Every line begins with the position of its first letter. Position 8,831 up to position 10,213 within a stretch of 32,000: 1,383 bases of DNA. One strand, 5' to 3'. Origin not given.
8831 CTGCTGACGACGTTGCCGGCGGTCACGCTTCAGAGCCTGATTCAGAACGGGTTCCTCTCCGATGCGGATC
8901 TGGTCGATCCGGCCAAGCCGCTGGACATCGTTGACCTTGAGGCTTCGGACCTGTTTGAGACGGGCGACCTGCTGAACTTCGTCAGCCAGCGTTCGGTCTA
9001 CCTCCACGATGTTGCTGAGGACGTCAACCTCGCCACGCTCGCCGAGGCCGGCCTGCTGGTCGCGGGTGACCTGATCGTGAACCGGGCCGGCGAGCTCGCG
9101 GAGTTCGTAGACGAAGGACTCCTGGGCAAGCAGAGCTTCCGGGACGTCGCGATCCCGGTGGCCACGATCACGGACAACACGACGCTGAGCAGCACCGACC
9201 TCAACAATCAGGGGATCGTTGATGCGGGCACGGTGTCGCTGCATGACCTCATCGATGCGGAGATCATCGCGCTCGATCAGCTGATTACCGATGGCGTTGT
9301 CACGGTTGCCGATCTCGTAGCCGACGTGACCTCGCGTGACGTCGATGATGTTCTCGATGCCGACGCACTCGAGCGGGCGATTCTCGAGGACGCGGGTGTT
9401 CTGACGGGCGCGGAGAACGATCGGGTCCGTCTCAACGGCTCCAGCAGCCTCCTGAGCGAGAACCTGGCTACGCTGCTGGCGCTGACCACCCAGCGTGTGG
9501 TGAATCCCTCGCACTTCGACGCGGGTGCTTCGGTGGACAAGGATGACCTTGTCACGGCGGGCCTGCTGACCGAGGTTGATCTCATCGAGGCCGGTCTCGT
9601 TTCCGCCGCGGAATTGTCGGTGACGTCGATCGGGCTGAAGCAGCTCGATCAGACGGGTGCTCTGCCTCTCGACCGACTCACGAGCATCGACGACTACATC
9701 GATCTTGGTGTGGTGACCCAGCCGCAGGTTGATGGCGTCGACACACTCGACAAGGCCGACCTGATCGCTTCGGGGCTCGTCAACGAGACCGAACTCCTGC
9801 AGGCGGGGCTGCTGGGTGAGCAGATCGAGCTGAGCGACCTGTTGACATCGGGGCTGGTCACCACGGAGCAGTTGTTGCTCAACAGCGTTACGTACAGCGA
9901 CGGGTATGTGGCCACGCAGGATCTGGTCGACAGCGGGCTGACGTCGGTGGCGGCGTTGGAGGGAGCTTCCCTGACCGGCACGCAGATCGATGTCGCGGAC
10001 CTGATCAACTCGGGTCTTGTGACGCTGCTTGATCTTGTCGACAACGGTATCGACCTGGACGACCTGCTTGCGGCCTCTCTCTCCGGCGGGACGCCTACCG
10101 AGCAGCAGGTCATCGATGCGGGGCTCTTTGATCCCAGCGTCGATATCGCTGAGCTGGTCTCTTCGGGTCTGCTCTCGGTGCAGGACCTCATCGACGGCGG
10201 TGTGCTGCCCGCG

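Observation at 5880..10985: ~1,700-aa array of an apparently undescribed short repeat, 'DL(V/I)-D-A-G-L-(I/V)-T-x-x-D-L'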

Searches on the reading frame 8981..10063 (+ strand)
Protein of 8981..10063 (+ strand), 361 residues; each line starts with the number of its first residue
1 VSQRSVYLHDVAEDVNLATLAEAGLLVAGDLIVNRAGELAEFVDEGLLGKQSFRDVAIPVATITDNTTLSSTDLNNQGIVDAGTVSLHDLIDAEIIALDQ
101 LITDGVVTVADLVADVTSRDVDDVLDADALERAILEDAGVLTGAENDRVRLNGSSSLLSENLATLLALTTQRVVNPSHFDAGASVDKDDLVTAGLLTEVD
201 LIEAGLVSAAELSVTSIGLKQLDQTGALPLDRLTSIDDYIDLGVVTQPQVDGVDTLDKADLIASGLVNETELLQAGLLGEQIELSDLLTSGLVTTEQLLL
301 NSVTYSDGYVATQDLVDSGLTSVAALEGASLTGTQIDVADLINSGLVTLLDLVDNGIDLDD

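Call 27: predict_structure(alignment_id=A1)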
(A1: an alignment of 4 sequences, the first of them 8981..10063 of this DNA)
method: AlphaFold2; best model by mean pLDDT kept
length: 361 residues; sequences in the alignment: 4
mean_pLDDT: 63.8   pTM: 0.35
mean pLDDT of the five models: 63.8, 59.2, 52.4, 46.4, 42.2
residues with pLDDT >= 90: 1; 70-90: 141; 50-70: 136; < 50: 83
segments of 3 or more residues with pLDDT < 50: 1-18, 24-38, 114-149, 213-218
pLDDT, mean of each block of 10 residues (from residue 1): 35 44 46 46 53 71 84 84 82 70 67 43 38 42 44 54 54 56 61 62 58 50 56 57 57 73 83 82 88 87 84 86 84 79 75 64 36
secondary structure, 60 per line:
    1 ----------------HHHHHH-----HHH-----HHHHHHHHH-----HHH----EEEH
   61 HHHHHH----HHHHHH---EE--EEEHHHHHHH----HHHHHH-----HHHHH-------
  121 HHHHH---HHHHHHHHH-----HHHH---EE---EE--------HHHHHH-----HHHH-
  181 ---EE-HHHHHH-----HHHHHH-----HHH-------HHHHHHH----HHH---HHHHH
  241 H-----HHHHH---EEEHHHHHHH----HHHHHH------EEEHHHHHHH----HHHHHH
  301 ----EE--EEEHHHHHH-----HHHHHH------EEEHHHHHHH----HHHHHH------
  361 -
elements in order: H17-22 H36-44 E57-59 H60-66 H71-76 E84-86 H87-93 H98-103 H109-113 H121-125 H129-137 H143-146 H165-170 H176-179 H187-192 H198-203 H219-225 H236-241 H247-251 E255-257 H258-264 H269-274 E281-283 H284-290 H295-300 E309-311 H312-317 H323-328 E335-337 H338-344 H349-354
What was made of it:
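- The other slice reached only pLDDT 63.8 and pTM 0.35 (call 27).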

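Call 30: fold_search(model_id=the predicted structure, library=pdb)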
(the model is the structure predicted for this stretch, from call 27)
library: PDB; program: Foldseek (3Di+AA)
matches with E <= 10: 12; with E <= 0.001: 0
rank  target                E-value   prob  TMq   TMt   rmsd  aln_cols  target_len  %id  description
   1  4zcu_B                2.6e+00  0.05  0.08  0.16  14.0        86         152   24  Structure of calcium-bound regulatory domain of the human ATP-Mg/Pi carrier in the P2 form (released 2015-07-22)
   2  1xo5_A                4.0e+00  0.05  0.10  0.16  10.1        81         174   18  Crystal structure of CIB1, an EF-hand, integrin and kinase-binding protein (released 2004-12-07)
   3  8ym5_K                4.5e+00  0.02  0.12  0.19  25.3       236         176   16  Structure of Caspase-8/cFLIP death effector domain assembly (released 2024-10-30)
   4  9n6v_SA               4.5e+00  0.01  0.09  0.09  24.2       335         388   14  SSU processome maturation and disassembly, State A (released 2025-11-05)
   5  4bpu_D                5.5e+00  0.01  0.08  0.13  24.5       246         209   12  Crystal structure of human primase in heterodimeric form, comprising PriS and truncated PriL lacking the C-terminal Fe (released 2013-09-25)
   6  4j7o                  6.5e+00  0.01  0.11  0.11  20.3       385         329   12  Structure of the N-terminal Repeat Domain of Rickettsia Sca2 (released 2013-07-03)
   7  8c0d_E                6.8e+00  0.05  0.08  0.26  15.3        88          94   19  UFL1/DDRGK1 bound to UFC1 (released 2023-12-27)
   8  2ym9_A                6.8e+00  0.01  0.07  0.08  21.1       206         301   12  SipD from Salmonella typhimurium (released 2011-08-17)
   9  3u0k_A                7.6e+00  0.03  0.11  0.16  13.7       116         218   15  Crystal Structure of the genetically encoded calcium indicator RCaMP (released 2012-10-03)
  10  8i28_B                8.9e+00  0.01  0.07  0.07  20.7       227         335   12  Structure of Phosphoserine Aminotransferase from Saccharomyces cerevisiae (released 2023-05-03)
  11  3jth_B                9.4e+00  0.02  0.08  0.23  10.8        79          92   13  Crystal structure of a transcriptional regulator HlyU from Vibrio vulnificus CMCP6 (released 2010-03-16)
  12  8yd1_C                9.4e+00  0.00  0.09  0.07  18.7       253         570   15  CryoEM structure of M. tuberculosis ClpC1P1P2 complex bound to bortezomib, conformation 1 (released 2025-03-19)
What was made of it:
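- On Ankyrin, LRR, TPR/Sel1, HEAT/ARM, mTERF, pentapeptide and HhH repeats: First model: best E 2.6 (call 30).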

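Call 36: find_related_loci(query=A1, collection=genome_contigs, flank=10000)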
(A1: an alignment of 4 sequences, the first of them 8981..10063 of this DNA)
Query A1 (361 aa) in genome_contigs; peptide patterns used: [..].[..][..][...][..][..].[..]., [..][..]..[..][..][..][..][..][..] (x = any residue, [..] = any of these).
67 stretches matched a pattern; 6 encode a relative of the query (tblastn E <= 1e-3); 6 distinct loci.
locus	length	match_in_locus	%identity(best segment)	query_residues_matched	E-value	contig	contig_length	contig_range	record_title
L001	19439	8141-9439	42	1-358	4e-78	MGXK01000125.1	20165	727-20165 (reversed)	MAG: Gammaproteobacteria bacterium RBG_16_51_14 RBG_16_scaffold_6715, whole genome shotgun sequence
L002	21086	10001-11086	42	1-358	1e-70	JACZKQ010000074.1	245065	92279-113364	MAG: Phycisphaerae bacterium isolate MAG49 planctomycetaceae_1_contig_593950, whole genome shotgun sequence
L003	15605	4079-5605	40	1-358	2e-64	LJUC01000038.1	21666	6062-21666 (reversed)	MAG: Phycisphaerae bacterium SM23_30 WORSMTZ_3811, whole genome shotgun sequence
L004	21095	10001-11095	38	1-358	1e-59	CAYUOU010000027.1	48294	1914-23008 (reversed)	MAG TPA_asm: uncultured Desulfobacterales bacterium isolate SRP141376_co3_406 genome assembly, contig: NODE_1755_length_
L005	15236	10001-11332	39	1-358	4e-58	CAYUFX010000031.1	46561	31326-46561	MAG TPA_asm: uncultured Pirellulales bacterium isolate binchicken_co89_457 genome assembly, contig: NODE_974_length_4656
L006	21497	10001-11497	39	1-333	1e-42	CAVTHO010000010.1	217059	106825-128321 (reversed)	MAG: uncultured Spirochaetota bacterium isolate MFD05942.bin.2.325 genome assembly, contig: contig_66227, whole genome s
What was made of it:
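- The orthologues come from sediment, groundwater and soil MAGs (call 36).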

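Call 37: search_protein_representatives(alignment_id=A1)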
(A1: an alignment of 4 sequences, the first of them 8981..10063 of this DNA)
Query: 4 sequences, 365 profile positions. Proteins with E-value up to 0.001 (for the whole library): 44; up to 1e-10: 29; up to 1e-30: 11. The best 44 are listed.
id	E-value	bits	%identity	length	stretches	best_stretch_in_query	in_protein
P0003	1.8e-167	573.7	-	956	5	1-330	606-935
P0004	4.2e-161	552.7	-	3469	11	1-365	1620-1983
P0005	4.5e-110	384.8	-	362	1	28-364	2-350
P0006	1.1e-99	350.6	-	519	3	51-364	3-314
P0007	2.9e-60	221.0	-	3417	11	58-361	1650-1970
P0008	1.4e-57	212.2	-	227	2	1-179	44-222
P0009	1.5e-47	179.2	-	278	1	160-363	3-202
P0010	2.7e-43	165.1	-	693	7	1-94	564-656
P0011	2.5e-39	152.1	-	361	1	38-196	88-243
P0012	2.3e-34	135.7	-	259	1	123-254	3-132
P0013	7.8e-31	124.1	-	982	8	38-195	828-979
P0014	3.5e-26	108.8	-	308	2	1-109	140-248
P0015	5.6e-24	101.6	-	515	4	1-67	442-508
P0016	2.4e-21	92.9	-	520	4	33-115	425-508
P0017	3.1e-21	92.6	-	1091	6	173-320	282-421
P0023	1.3e-15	74.0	-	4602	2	27-180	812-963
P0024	9.5e-15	71.2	-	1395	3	34-113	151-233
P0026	4.6e-12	62.4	-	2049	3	25-114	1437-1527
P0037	6.4e-08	48.7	-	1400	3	8-177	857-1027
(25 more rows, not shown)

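Call 48: search_protein_families(library=pfam, proteins=[P0023, P0026, P0037, P0024], max_evalue=0.01)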
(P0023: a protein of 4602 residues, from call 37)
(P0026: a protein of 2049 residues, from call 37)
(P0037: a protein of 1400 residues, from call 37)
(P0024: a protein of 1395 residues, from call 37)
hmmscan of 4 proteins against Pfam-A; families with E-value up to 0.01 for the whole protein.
P0023 (4602 aa): 3 families
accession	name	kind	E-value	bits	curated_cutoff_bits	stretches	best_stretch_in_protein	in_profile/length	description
PF13517.12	FG-GAP_3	-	1.5e-36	125.2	26.9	7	1062-1121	1-60/61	FG-GAP-like repeat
PF01839.29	FG-GAP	-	2.4e-24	85.2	22.1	3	593-612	3-22/37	FG-GAP repeat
PF00353.25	HemolysinCabind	-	0.0026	18.1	23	1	4441-4466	5-30/36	RTX calcium-binding nonapeptide repeat (4 copies)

P0026 (2049 aa): 4 families
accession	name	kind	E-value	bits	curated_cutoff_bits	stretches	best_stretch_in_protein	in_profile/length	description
PF13517.12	FG-GAP_3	-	6.5e-43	145.6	26.9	7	1640-1699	1-60/61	FG-GAP-like repeat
PF01839.29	FG-GAP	-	1.1e-32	111.7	22.1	5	1305-1324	3-22/37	FG-GAP repeat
PF16743.10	PliI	-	0.00022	21.3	27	0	1352-1381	51-80/123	Periplasmic lysozyme inhibitor of I-type lysozyme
PF14779.12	BBS1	-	0.0017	18.3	27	0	1360-1382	16-38/254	Ciliary BBSome complex subunit 1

P0037 (1400 aa): 3 families
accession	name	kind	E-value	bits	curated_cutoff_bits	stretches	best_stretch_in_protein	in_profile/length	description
PF13517.12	FG-GAP_3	-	1.7e-42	144.2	26.9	6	705-765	1-61/61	FG-GAP-like repeat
PF01839.29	FG-GAP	-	9.8e-26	89.6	22.1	5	625-644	3-22/37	FG-GAP repeat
PF14779.12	BBS1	-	0.00016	21.7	27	0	623-648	15-40/254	Ciliary BBSome complex subunit 1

P0024 (1395 aa): 2 families
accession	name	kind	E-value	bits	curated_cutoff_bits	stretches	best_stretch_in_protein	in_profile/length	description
PF13517.12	FG-GAP_3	-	8.8e-30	103.5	26.9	4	394-453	1-60/61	FG-GAP-like repeat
PF01839.29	FG-GAP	-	6.3e-15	55.1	22.1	3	68-91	3-26/37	FG-GAP repeat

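Call 62: search_protein_families(library=pfam, proteins=[P0004], max_evalue=1)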
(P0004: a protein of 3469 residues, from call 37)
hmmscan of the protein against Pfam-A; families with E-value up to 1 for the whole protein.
P0004 (3469 aa): 1 family
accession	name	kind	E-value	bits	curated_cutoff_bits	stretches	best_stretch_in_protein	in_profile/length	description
PF07595.18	Planc_extracel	-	0.00017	21.5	25.5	1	44-59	2-17/20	Planctomycete extracellular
